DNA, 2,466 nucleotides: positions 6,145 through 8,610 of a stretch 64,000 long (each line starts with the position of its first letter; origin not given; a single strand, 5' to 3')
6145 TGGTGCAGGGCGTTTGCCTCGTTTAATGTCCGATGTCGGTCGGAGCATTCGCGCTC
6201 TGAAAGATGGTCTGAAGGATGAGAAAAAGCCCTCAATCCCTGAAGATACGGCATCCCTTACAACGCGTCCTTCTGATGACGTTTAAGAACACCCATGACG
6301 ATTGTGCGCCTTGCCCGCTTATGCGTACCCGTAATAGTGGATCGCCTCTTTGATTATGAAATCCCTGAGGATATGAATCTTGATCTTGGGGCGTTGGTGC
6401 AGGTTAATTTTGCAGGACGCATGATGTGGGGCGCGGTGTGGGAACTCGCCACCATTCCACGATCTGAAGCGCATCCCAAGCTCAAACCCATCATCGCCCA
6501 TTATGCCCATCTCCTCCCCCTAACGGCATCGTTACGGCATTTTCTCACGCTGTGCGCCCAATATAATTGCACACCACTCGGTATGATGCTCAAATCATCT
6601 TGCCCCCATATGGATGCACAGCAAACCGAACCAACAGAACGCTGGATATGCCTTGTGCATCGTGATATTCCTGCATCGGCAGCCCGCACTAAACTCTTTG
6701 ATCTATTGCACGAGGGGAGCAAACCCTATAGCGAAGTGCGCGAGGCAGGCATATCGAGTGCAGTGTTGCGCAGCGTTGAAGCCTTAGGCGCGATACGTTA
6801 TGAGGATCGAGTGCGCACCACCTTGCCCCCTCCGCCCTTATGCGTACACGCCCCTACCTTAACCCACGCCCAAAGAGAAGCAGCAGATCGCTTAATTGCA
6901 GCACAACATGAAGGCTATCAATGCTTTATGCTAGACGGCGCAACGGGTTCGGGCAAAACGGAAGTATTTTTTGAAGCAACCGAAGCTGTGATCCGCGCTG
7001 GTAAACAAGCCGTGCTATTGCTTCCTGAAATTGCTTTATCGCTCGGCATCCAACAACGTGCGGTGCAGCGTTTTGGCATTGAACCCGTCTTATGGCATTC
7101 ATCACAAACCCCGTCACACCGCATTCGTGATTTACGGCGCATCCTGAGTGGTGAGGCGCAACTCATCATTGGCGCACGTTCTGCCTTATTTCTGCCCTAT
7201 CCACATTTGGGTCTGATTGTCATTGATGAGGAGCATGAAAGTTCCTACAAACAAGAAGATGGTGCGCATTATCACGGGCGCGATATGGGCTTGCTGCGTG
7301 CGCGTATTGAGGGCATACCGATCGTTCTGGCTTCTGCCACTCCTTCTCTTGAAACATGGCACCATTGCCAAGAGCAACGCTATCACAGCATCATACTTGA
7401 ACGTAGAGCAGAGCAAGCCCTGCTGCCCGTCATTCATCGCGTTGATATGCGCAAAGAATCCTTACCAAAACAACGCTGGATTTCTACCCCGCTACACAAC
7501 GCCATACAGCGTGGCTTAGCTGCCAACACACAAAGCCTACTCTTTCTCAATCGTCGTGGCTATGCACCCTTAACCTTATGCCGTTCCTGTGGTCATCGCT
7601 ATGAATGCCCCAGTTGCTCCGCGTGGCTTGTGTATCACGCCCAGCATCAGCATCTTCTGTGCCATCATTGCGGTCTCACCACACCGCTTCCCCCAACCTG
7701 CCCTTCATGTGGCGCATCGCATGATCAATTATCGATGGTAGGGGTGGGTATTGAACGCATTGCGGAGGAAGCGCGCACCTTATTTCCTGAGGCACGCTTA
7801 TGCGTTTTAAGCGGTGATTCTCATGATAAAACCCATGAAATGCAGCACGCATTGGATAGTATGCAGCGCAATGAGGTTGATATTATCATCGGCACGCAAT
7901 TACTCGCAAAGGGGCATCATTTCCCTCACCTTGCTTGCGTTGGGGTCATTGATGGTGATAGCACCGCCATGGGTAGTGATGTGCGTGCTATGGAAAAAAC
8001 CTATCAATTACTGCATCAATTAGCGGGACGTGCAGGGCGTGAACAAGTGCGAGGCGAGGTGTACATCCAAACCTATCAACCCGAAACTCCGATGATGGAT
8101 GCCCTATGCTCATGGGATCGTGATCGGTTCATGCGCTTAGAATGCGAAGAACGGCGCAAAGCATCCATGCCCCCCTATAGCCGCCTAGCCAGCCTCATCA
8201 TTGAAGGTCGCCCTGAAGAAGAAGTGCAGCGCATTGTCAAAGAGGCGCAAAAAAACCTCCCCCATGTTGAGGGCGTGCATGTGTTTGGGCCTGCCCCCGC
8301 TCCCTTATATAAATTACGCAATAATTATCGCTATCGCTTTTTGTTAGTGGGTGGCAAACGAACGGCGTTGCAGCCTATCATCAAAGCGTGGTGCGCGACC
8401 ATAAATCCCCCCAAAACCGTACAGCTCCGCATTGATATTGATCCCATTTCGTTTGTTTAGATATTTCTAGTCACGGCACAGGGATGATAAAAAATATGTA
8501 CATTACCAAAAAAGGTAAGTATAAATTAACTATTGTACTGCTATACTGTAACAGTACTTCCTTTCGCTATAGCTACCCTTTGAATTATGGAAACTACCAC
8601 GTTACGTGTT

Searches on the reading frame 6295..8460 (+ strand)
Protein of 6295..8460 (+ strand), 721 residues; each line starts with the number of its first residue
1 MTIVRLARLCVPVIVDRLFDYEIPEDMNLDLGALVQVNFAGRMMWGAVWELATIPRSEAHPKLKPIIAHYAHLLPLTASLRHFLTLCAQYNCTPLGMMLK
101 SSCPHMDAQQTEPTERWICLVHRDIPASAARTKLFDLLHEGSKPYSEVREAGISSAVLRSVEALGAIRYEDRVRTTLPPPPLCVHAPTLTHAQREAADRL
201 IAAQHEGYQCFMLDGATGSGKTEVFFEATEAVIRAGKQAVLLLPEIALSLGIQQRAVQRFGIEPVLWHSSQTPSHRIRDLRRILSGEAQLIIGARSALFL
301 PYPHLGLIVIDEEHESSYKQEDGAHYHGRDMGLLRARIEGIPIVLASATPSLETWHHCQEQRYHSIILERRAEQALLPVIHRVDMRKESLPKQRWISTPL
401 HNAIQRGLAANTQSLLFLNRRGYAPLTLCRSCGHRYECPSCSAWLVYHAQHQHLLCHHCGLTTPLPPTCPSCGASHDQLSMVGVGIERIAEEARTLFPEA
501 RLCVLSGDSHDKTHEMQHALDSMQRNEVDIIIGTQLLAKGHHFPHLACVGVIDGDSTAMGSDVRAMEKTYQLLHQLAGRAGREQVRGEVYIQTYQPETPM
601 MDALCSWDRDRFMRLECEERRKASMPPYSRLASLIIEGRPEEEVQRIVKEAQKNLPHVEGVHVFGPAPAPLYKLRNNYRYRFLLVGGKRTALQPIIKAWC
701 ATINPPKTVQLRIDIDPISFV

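Call 10: search_protein_families(library=ncbifam, max_evalue=1e-10, proteins=[window:6295-8460:+])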
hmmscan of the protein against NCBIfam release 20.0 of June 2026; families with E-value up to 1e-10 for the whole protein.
window:6295-8460:+ (721 aa): 19 families
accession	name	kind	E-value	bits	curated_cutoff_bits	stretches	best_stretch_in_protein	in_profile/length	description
NF004070.0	PRK05580.2-2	equivalog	1.5e-255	849.9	921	1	5-721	12-729/729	primosomal protein N'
NF004071.0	PRK05580.2-3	equivalog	3e-206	686.7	1105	1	5-721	16-735/735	primosomal protein N'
NF004072.0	PRK05580.2-4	equivalog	2.4e-186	620.8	1030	1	189-720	122-647/648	primosomal protein N'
NF004067.0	PRK05580.1-4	equivalog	3.4e-184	614.2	763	1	6-719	5-735/737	primosomal protein N'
TIGR00595.1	priA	equivalog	4.3e-174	579.8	230.35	1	213-718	2-509/509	replication restart helicase PriA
NF004066.1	PRK05580.1-3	equivalog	3.4e-164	548.2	813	1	132-719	191-787/788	primosomal protein N'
NF004065.0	PRK05580.1-1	equivalog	4.1e-154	514.6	858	1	5-718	2-729/731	primosomal protein N'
NF004068.0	PRK05580.1-5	equivalog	9.9e-120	400.9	1249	1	188-717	258-791/795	primosomal protein N'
NF004069.0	PRK05580.2-1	equivalog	9.1e-112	374.5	767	1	186-721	109-612/612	primosomal protein N'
NF011453.0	PRK14873.1-3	equivalog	7.7e-57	192.8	812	1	14-717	26-649/653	primosome assembly protein PriA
NF011452.0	PRK14873.1-2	equivalog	1.8e-40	138.8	980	1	222-670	212-643/708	primosomal protein N'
NF011455.0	PRK14873.1-5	equivalog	4.8e-37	127.6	969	1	228-640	181-588/675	primosomal protein N'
NF011454.0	PRK14873.1-4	equivalog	3.2e-35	121.6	951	1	190-671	125-592/651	primosomal protein N'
TIGR00643.1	recG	equivalog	1.2e-15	57.3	659.4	0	189-322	236-375/629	ATP-dependent DNA helicase RecG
NF011451.0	PRK14873.1-1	equivalog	8.3e-14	50.7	1147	1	17-628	45-656/764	primosome assembly protein PriA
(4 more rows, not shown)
